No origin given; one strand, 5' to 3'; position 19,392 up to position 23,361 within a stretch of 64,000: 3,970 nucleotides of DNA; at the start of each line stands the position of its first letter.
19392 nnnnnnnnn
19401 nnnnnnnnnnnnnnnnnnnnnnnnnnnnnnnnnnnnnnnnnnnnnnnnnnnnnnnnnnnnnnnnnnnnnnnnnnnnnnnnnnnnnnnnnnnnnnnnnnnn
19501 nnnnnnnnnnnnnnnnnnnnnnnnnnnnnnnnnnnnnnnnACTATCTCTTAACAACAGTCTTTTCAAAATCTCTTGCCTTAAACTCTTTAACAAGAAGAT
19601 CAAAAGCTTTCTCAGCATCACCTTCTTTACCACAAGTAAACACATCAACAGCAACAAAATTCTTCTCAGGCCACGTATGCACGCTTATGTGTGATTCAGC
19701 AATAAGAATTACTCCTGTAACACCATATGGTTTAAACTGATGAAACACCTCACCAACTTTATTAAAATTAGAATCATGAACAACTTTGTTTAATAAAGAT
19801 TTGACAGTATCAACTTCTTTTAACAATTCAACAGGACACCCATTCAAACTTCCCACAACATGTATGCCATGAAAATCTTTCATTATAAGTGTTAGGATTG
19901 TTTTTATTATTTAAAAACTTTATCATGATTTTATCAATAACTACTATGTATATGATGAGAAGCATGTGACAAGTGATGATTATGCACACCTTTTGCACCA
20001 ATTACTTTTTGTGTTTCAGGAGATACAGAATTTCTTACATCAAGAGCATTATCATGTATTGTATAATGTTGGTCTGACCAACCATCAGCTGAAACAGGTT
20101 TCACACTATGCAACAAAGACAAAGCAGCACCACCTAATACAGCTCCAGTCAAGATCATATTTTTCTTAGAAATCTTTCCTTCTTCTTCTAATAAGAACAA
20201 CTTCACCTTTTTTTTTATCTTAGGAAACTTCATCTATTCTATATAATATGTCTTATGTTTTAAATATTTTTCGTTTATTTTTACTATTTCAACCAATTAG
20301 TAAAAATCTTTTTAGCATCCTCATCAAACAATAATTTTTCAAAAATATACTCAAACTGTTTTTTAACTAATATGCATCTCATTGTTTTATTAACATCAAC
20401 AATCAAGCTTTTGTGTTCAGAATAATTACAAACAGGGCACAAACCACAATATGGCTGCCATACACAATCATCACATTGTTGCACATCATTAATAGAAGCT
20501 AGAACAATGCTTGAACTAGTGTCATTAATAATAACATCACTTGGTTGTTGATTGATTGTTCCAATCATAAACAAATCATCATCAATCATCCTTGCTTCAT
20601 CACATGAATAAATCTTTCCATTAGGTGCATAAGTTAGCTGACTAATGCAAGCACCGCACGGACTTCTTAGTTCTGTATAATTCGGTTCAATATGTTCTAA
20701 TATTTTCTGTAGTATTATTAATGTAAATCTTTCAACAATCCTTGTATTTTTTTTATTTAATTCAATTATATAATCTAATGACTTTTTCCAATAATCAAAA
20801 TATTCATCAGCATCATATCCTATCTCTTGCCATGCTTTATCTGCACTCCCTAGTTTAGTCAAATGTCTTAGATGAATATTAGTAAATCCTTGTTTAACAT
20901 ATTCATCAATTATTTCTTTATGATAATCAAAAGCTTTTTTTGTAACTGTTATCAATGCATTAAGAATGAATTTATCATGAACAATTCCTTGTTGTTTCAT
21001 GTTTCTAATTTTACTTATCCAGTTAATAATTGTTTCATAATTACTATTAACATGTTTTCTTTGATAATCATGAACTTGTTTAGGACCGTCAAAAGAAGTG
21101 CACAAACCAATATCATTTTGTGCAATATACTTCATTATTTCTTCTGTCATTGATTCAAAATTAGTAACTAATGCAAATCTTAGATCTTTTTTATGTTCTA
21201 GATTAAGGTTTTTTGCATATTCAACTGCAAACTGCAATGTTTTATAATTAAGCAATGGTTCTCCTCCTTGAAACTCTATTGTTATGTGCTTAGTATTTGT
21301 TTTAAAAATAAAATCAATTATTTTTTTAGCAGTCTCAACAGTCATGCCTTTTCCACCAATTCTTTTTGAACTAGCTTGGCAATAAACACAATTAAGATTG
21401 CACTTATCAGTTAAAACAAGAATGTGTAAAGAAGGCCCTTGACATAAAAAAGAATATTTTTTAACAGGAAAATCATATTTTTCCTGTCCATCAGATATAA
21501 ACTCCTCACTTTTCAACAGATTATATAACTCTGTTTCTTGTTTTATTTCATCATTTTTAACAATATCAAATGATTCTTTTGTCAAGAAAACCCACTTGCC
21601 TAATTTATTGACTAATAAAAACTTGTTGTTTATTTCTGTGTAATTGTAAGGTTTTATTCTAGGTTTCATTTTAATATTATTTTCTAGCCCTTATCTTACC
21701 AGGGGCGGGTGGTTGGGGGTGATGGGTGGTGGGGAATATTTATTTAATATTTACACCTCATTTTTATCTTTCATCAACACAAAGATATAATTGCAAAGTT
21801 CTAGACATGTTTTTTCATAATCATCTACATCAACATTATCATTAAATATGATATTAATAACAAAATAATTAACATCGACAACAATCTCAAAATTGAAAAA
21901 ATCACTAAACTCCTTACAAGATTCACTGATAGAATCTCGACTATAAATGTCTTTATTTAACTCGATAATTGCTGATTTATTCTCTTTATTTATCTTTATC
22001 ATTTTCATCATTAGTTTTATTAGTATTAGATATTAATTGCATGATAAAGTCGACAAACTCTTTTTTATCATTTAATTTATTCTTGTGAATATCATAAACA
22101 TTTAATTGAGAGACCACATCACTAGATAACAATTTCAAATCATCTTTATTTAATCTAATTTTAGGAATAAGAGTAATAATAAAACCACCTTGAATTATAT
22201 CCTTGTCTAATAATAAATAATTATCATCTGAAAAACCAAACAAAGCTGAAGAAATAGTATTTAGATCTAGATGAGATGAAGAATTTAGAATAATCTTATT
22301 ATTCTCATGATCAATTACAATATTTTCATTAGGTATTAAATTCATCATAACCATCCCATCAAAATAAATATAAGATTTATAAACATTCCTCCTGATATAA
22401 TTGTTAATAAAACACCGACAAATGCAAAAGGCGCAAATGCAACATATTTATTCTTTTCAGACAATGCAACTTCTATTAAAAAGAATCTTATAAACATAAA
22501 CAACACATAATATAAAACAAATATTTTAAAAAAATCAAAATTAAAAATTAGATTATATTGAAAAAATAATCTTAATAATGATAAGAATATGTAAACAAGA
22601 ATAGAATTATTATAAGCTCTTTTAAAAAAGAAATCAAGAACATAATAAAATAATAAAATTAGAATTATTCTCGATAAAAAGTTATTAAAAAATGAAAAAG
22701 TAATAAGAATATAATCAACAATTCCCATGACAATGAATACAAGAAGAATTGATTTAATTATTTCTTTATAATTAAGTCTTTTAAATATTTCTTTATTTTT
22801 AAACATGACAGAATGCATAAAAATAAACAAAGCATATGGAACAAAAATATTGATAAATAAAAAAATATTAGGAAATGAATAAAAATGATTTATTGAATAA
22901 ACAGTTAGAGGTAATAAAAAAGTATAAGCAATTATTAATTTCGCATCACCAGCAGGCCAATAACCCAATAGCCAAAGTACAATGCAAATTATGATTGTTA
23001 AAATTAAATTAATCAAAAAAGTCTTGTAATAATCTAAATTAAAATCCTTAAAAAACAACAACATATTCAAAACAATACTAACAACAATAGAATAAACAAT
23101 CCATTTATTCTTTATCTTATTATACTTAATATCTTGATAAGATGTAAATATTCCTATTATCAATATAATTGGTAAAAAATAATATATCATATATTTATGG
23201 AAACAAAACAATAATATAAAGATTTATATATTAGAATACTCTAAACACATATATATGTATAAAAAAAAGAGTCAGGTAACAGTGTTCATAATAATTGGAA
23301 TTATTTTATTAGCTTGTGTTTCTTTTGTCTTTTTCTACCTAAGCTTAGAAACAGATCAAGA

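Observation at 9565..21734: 12-kb biosynthetic cluster in a reduced archaeal genome: three rSAM-SPASM enzymes, FabH/FabG/MaoC, CoA-transferase, two PaaK-type ligases and a polyamine module (AdoMetDC plus DUF43/BpsA-like)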

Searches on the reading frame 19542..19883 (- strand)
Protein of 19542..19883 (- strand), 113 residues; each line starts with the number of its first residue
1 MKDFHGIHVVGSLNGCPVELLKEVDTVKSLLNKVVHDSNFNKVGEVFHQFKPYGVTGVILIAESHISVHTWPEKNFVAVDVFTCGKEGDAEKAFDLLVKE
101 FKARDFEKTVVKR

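Call 4: search_protein_families(library=pfam, proteins=[window:19542-19883:-], max_evalue=0.01)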
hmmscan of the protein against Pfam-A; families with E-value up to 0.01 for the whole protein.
window:19542-19883:- (113 aa): 1 family
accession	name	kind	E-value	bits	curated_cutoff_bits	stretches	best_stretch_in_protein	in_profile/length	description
PF02675.21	AdoMet_dc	-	3.4e-36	124.3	25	1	8-113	1-106/107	S-adenosylmethionine decarboxylase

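Call 6: search_protein_families(library=ncbifam, proteins=[window:19542-19883:-], max_evalue=0.001)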
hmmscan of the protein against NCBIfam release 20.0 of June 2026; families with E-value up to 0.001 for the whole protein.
window:19542-19883:- (113 aa): 1 family
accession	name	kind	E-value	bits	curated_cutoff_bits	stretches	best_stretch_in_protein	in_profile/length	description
TIGR03330.1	SAM_DCase_Bsu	equivalog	1e-37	128.9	75.65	1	5-113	3-111/112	adenosylmethionine decarboxylase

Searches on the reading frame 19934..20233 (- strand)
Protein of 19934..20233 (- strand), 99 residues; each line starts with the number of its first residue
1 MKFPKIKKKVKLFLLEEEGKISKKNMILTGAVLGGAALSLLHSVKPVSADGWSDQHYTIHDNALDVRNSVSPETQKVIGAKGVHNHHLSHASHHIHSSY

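Call 4: search_protein_families(library=pfam, proteins=[window:19934-20233:-], max_evalue=0.01)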
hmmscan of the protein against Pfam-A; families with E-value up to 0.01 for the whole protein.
window:19934-20233:- (99 aa): 0 families

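Call 6: search_protein_families(library=ncbifam, proteins=[window:19934-20233:-], max_evalue=0.001)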
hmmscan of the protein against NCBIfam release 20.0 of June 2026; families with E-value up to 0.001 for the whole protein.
window:19934-20233:- (99 aa): 1 family
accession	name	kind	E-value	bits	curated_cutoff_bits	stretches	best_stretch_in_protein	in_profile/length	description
NF038309.1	HisXaaSer_A3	equivalog_domain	1.9e-08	34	65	1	2-33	1-32/81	His-Xaa-Ser repeat protein HxsA3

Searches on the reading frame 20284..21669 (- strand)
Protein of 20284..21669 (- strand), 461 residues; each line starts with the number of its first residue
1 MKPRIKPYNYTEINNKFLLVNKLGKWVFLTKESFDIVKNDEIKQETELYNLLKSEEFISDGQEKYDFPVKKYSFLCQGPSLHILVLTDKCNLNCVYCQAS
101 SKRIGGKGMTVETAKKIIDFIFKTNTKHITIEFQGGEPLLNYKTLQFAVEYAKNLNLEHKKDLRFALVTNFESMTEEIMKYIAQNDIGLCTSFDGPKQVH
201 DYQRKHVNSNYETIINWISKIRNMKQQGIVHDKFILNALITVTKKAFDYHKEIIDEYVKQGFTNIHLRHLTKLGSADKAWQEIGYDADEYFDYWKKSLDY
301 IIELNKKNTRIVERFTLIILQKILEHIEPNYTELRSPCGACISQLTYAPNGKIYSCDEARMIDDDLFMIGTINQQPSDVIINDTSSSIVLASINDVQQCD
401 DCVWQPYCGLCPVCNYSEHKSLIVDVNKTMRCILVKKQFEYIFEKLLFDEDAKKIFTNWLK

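Call 4: search_protein_families(library=pfam, proteins=[window:20284-21669:-], max_evalue=0.01)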
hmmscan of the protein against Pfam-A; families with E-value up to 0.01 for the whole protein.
window:20284-21669:- (461 aa): 2 families
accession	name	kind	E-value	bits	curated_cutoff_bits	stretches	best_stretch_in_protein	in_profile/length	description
PF04055.27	Radical_SAM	-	2.8e-15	57.3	29.5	1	85-224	2-139/166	Radical SAM superfamily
PF13353.11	Fer4_12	-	4.8e-10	40.3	22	1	77-199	2-123/137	4Fe-4S single cluster domain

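Call 6: search_protein_families(library=ncbifam, proteins=[window:20284-21669:-], max_evalue=0.001)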
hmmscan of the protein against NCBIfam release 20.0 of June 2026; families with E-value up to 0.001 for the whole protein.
window:20284-21669:- (461 aa): 62 families (the best 25 are shown)
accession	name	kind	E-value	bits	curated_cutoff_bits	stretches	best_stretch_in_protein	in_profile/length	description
TIGR03978.1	rSAM_paired_1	equivalog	3.6e-127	424.9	370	1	7-460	3-466/466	His-Xaa-Ser system radical SAM maturase HxsB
NF047865.1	rSAM_PapB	equivalog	7.4e-43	147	340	1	83-417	6-322/330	PapB family radical SAM/SPASM ranthipeptide maturase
TIGR03974.1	rSAM_six_Cys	equivalog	9e-39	133.6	425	1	37-440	54-443/451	thioether cross-link-forming SCIFF peptide maturase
NF040492.1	not_ScfB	exception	3e-37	128.6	855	1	48-442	65-444/450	ScfB-related radical SAM/SPASM orphan maturase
TIGR04068.1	rSAM_ocin_clost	equivalog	5.5e-36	124.4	500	1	6-444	10-451/462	Cys-rich peptide radical SAM maturase CcpM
TIGR04064.1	rSAM_nif11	equivalog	2.9e-34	118.6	518.7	1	43-442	44-429/459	nif11-like peptide radical SAM maturase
TIGR03906.1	quino_hemo_SAM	equivalog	3.3e-30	105.1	453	1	83-409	97-412/467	quinohemoprotein amine dehydrogenase maturation protein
NF041298.1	rSAM_mat_DynA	equivalog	3.2e-29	102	450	1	86-446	7-353/356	dynobactin maturation radical SAM/SPASM protein DynA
TIGR04083.1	rSAM_pep_methan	hypoth_equivalog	3.4e-29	101.9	300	1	84-446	4-343/376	TIGR04083 family peptide-modifying radical SAM enzyme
NF035951.1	rSAM_RumMC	equivalog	1.8e-25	89.6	720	1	81-240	113-277/510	RumMC family radical SAM sactipeptide maturase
TIGR04163.1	rSAM_cobopep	equivalog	2e-25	89.4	375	1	47-444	29-417/428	peptide-modifying radical SAM enzyme CbpB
NF038107.1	rSAM_NF038107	equivalog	2e-24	86.1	600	1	14-446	14-435/444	Cys-every-fifth radical SAM/SPASM peptide maturase CefB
TIGR03942.1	sulfatase_rSAM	equivalog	2e-23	83.1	349.45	1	87-444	8-355/363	anaerobic sulfatase maturase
NF010321.0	PRK13758.1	equivalog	1.1e-20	74.2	441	1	81-448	6-364/370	anaerobic sulfatase-maturase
TIGR04280.1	geopep_mat_rSAM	hypoth_equivalog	1.4e-20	73.7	400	1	83-224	87-233/428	geopeptide radical SAM maturase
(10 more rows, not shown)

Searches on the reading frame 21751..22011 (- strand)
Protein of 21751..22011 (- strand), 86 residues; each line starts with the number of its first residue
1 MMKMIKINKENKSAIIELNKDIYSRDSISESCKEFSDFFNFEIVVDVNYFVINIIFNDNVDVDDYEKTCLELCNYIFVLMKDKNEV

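Call 4: search_protein_families(library=pfam, proteins=[window:21751-22011:-], max_evalue=0.01)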
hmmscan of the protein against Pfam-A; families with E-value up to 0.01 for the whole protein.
window:21751-22011:- (86 aa): 0 families

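Call 6: search_protein_families(library=ncbifam, proteins=[window:21751-22011:-], max_evalue=0.001)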
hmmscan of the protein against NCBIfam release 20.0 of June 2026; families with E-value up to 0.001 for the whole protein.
window:21751-22011:- (86 aa): 1 family
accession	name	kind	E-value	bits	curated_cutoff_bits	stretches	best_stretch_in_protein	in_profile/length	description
NF038315.1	HxsD_rel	equivalog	6e-13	48.8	41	1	16-81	1-62/62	HxsD-like protein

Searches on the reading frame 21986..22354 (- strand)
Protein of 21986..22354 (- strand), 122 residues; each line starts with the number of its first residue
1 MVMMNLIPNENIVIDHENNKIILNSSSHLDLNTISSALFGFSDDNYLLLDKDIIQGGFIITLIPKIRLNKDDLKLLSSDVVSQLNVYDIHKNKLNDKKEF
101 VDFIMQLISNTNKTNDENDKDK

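Call 4: search_protein_families(library=pfam, proteins=[window:21986-22354:-], max_evalue=0.01)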
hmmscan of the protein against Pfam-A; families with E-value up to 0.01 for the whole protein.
window:21986-22354:- (122 aa): 0 families

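Call 6: search_protein_families(library=ncbifam, proteins=[window:21986-22354:-], max_evalue=0.001)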
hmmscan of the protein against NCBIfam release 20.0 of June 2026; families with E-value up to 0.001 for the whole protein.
window:21986-22354:- (122 aa): 0 families

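Call 39: search_protein_families(library=ncbifam, proteins=[window:21986-22354:-], max_evalue=0.01)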
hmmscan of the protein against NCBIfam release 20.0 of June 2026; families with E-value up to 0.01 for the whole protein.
window:21986-22354:- (122 aa): 0 families

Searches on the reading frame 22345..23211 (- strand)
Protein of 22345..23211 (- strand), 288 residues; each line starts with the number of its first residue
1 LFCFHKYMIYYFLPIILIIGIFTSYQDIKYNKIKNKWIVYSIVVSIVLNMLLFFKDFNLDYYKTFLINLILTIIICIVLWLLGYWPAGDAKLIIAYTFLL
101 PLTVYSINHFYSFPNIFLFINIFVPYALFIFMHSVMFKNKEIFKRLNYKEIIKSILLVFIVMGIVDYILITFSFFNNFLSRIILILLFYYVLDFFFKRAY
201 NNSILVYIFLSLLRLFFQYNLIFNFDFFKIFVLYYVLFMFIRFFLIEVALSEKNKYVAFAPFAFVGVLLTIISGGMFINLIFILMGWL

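Call 4: search_protein_families(library=pfam, proteins=[window:22345-23211:-], max_evalue=0.01)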
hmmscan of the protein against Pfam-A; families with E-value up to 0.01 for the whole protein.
window:22345-23211:- (288 aa): 1 family
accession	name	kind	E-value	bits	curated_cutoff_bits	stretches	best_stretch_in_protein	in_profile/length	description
PF01478.23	Peptidase_A24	-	3.6e-07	31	26.5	1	16-118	3-91/104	Type IV leader peptidase family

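Call 6: search_protein_families(library=ncbifam, proteins=[window:22345-23211:-], max_evalue=0.001)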
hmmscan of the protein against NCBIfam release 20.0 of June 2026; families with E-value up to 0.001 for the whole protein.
window:22345-23211:- (288 aa): 0 families
